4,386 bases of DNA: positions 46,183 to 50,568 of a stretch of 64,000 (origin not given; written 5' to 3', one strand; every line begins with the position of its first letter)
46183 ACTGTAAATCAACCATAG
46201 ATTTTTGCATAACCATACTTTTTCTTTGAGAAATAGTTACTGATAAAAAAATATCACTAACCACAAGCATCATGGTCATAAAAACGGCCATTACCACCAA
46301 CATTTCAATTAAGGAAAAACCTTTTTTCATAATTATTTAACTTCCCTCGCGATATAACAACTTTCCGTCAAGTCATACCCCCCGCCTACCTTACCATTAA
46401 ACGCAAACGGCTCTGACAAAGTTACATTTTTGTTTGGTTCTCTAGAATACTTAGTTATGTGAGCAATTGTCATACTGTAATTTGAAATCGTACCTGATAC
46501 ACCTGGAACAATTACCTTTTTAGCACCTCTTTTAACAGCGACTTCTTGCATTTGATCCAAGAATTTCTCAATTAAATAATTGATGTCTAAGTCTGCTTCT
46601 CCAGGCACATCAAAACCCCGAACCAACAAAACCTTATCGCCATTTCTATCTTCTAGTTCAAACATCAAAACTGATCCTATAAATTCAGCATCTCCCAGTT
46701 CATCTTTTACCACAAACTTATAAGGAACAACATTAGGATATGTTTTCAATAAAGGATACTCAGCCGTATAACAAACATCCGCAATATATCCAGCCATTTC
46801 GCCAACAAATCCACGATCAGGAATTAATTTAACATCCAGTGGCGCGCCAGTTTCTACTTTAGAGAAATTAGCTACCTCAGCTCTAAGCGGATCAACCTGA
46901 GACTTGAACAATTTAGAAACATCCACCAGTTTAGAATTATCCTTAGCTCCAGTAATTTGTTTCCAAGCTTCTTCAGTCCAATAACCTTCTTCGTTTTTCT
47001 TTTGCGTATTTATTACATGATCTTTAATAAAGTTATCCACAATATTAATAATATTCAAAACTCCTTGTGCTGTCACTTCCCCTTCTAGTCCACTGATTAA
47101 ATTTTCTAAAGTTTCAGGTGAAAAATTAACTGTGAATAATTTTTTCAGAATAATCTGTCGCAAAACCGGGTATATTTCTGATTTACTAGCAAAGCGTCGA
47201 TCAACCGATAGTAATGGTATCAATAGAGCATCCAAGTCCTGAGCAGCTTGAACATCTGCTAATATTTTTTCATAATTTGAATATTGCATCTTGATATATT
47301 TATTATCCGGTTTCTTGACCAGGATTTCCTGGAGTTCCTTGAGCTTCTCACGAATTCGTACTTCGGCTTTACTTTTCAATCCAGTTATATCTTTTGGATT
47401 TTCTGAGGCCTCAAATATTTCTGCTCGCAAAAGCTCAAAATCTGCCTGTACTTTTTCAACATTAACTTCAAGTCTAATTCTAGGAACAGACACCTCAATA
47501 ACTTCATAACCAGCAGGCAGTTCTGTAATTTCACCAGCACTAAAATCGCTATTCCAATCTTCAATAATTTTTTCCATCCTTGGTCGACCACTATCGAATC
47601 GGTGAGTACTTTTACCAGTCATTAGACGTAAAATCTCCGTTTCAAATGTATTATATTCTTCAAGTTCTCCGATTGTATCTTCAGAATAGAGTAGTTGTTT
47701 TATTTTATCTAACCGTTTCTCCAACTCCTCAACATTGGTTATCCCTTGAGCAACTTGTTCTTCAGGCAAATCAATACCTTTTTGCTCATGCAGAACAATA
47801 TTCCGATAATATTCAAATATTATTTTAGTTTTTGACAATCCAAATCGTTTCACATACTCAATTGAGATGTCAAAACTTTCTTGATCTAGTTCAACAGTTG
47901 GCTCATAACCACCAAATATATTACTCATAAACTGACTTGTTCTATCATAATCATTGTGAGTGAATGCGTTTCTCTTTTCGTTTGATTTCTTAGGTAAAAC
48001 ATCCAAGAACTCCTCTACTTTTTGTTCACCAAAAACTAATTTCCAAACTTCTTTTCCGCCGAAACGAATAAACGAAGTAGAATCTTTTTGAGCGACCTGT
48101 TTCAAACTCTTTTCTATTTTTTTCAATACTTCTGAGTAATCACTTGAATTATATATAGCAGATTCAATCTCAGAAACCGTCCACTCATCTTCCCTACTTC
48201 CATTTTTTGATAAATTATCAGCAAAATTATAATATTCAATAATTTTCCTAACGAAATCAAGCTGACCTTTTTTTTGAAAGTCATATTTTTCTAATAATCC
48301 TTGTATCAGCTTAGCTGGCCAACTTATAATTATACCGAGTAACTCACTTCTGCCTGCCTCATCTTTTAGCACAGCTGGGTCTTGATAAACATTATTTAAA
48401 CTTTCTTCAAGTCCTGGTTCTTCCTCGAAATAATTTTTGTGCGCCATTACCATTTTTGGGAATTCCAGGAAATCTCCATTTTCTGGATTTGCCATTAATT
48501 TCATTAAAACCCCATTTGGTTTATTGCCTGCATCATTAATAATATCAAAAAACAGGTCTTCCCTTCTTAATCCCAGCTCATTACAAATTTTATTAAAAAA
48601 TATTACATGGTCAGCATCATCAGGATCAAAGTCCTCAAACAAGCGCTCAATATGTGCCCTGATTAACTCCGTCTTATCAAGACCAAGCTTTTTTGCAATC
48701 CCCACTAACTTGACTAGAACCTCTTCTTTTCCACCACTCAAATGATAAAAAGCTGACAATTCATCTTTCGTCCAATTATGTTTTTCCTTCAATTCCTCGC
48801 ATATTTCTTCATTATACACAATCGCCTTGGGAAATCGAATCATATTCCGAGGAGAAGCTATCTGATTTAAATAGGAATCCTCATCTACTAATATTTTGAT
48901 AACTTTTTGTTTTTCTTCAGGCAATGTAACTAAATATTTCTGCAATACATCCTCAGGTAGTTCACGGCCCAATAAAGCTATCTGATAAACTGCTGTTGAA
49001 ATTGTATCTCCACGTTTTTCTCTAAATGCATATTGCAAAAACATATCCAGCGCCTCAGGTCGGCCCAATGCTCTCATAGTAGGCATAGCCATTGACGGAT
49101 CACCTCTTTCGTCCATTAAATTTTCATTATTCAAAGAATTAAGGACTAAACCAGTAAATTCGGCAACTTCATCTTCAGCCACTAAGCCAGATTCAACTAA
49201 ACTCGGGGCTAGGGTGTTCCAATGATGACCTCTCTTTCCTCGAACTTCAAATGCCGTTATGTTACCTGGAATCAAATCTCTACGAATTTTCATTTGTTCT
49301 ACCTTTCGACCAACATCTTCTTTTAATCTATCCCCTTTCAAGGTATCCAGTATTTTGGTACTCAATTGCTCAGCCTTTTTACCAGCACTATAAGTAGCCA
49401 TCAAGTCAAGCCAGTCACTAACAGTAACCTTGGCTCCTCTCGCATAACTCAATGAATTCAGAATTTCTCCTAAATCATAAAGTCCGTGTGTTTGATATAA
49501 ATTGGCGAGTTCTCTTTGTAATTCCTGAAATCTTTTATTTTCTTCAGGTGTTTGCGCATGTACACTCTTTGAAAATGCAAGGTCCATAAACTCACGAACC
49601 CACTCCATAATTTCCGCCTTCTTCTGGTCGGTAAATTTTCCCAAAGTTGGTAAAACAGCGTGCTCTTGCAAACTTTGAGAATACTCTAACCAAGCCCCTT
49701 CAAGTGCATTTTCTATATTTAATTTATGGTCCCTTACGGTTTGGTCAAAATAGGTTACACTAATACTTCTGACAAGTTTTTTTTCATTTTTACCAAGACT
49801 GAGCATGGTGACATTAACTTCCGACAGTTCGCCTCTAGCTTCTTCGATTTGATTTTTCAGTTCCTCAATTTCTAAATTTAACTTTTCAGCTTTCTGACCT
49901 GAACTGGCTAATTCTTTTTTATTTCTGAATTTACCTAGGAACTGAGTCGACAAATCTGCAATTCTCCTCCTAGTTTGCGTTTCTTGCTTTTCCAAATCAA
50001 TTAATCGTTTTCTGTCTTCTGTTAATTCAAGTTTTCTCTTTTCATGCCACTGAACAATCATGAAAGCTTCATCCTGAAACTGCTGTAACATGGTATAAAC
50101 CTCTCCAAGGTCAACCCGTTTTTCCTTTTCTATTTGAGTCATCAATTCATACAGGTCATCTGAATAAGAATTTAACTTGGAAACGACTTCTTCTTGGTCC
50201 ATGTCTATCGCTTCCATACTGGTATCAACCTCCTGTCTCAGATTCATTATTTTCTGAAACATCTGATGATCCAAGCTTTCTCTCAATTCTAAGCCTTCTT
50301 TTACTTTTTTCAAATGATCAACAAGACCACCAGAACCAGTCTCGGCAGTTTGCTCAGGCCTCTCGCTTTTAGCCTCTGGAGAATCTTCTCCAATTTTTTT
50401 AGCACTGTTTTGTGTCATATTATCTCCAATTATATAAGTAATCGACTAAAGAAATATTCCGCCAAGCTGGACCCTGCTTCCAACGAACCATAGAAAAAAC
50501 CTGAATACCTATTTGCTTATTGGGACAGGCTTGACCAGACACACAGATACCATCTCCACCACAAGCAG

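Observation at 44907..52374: Type IV pilin/pseudopilin operon containing a 1361-aa non-pilin protein with no signal peptide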

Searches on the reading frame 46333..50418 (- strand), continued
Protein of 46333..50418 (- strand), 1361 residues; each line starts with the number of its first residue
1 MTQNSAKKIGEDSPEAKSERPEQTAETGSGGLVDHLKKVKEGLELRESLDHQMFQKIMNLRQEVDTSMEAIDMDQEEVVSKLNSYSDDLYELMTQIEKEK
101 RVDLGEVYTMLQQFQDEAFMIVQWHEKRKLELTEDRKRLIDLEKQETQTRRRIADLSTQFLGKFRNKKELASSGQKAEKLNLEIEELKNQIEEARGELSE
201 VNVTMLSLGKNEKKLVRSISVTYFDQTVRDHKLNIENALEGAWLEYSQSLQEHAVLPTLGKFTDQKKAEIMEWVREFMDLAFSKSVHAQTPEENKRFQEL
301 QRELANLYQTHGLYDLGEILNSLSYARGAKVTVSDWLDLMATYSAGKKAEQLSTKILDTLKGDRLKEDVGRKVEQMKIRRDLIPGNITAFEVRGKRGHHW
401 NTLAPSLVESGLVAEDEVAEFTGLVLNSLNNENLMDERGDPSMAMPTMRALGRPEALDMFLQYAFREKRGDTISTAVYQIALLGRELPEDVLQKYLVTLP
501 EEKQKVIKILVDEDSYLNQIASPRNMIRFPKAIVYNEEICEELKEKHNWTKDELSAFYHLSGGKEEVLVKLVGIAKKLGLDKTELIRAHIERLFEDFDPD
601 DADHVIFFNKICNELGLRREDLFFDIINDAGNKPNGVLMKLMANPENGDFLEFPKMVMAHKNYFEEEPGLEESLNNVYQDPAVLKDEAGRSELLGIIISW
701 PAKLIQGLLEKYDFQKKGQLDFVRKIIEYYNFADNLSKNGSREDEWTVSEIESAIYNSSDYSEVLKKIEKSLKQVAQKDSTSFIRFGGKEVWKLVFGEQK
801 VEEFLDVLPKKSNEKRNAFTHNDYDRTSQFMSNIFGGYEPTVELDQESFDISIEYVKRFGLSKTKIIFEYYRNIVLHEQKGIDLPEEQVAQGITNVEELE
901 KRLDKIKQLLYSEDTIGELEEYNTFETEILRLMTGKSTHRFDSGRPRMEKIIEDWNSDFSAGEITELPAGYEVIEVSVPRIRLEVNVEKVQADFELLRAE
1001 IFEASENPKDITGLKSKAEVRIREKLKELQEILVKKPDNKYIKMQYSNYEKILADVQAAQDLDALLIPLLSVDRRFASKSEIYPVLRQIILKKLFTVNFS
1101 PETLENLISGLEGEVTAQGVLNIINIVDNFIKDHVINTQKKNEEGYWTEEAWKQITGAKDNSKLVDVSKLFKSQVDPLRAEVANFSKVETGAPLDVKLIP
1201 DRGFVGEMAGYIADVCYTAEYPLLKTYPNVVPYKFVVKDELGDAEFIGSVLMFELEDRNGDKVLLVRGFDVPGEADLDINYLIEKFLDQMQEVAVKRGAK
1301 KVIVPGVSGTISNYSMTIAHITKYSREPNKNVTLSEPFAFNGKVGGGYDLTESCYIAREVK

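Call 60: list_cluster_members(proteins=[P0004, P0007, P0010, P0011, P0012, P0020, P0042, P0066])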
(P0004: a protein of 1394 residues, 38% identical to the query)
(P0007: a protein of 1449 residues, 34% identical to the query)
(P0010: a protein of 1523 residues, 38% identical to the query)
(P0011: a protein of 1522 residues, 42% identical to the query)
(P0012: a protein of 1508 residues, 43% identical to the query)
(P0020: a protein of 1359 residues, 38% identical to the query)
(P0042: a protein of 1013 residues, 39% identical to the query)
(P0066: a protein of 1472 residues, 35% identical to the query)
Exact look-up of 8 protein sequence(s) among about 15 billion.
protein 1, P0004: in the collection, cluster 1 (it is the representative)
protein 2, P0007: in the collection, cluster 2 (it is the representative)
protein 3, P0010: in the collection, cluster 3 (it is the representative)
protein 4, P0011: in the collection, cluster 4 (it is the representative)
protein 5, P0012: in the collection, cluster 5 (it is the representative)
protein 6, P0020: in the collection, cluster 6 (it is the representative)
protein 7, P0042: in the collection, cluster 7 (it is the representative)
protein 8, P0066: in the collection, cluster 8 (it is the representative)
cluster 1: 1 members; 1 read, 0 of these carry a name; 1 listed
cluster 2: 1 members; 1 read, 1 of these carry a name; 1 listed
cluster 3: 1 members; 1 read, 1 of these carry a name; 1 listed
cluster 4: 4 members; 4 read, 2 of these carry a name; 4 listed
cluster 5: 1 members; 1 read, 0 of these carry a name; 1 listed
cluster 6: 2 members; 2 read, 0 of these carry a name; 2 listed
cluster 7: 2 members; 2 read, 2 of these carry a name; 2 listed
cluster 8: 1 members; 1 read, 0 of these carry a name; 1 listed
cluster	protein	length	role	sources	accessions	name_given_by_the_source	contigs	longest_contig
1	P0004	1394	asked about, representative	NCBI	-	-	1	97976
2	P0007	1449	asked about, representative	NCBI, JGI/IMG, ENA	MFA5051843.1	MAG: hypothetical protein WC544_02145 [Patescibacteria group bacterium]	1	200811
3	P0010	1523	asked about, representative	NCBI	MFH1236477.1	MAG: hypothetical protein V1685_06110 [Parcubacteria group bacterium]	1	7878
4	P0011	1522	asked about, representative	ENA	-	-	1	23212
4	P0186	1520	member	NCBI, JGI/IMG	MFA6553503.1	MAG: hypothetical protein WCT27_03675 [Patescibacteria group bacterium]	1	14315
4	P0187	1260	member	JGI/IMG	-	hypothetical protein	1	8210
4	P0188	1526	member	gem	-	-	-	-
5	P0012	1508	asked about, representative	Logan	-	-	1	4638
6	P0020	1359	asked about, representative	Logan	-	-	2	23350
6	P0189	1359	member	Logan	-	-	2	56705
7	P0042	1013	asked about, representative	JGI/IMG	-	hypothetical protein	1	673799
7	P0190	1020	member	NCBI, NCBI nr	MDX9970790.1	MAG: hypothetical protein RBS56_02685 [Candidatus Gracilibacteria bacterium] | hypothetical protein [Candidatus Gracilibacteria bacterium]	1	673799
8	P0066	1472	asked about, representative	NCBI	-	-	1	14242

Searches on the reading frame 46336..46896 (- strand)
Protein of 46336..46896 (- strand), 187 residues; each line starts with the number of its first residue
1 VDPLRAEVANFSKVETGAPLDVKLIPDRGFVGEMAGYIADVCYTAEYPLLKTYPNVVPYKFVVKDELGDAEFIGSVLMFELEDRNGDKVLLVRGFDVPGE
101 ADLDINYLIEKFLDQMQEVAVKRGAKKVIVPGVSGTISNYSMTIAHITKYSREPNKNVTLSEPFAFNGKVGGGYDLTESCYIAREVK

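Call 68: search_protein_families(library=pfam, proteins=[window:46336-46896:-], max_evalue=10)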
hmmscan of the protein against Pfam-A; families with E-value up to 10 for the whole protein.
seq(187 aa): 0 families

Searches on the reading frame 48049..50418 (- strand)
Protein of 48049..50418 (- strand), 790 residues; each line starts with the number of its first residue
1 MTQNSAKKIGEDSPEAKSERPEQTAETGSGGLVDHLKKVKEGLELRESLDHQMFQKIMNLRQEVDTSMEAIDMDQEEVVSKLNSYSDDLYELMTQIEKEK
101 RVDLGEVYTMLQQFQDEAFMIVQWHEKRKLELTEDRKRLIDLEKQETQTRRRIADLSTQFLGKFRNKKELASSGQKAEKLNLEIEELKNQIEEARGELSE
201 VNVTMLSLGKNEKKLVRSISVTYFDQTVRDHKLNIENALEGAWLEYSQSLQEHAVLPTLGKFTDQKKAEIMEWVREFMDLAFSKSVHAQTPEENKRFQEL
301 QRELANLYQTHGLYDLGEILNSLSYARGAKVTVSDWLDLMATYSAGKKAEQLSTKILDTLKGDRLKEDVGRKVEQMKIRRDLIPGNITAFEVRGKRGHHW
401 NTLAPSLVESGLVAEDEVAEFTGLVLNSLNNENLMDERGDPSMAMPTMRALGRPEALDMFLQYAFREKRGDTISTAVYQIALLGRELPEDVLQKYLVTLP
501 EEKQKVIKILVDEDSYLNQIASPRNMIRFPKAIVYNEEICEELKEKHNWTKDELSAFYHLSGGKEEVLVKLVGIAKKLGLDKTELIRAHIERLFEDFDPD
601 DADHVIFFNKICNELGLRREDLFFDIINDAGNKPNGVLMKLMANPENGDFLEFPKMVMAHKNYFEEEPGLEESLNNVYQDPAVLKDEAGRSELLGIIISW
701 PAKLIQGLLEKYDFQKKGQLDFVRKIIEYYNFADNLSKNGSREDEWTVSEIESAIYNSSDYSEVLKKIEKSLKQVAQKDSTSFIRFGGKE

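Call 88: predict_structure(alignment_id=A4)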
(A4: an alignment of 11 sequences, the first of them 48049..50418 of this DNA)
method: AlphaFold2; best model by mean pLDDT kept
length: 790 residues; sequences in the alignment: 11
mean_pLDDT: 73.6   pTM: 0.56
mean pLDDT of the five models: 73.6, 67.9, 64.5, 64.2, 61.8
residues with pLDDT >= 90: 79; 70-90: 471; 50-70: 155; < 50: 85
segments of 3 or more residues with pLDDT < 50: 1-36, 45-47, 55-70, 324-332, 384-391
pLDDT, mean of each block of 10 residues (from residue 1): 33 33 33 45 48 46 44 73 80 76 65 70 79 85 88 75 65 85 89 85 78 79 81 73 63 62 71 73 58 80 70 52 47 66 82 79 76 74 47 60 77 84 88 78 84 93 79 86 92 94 93 89 79 91 91 88 87 89 88 81 88 86 72 67 68 73 61 76 75 74 75 70 81 72 67 84 87 82 64
secondary structure, 60 per line:
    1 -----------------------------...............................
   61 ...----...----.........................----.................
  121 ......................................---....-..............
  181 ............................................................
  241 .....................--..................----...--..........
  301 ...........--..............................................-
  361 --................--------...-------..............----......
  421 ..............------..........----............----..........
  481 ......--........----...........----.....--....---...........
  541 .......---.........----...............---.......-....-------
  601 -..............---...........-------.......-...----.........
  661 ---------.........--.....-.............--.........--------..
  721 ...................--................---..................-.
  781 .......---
elements in order (helices of 4 or more, strands of 3 or more residues): H30-63 H75-99 H104-158 H162-165 H167-261 H264-281 H291-311 H314-359 H363-378 H397-410 H415-434 H441-450 H455-466 H471-486 H489-496 H501-511 H516-520 H523-526 H530-547 H551-559 H564-578 H582-588 H590-593 H602-615 H619-629 H637-643 H652-660 H670-678 H681-685 H687-699 H702-710 H719-739 H742-757 H761-778 H780-787
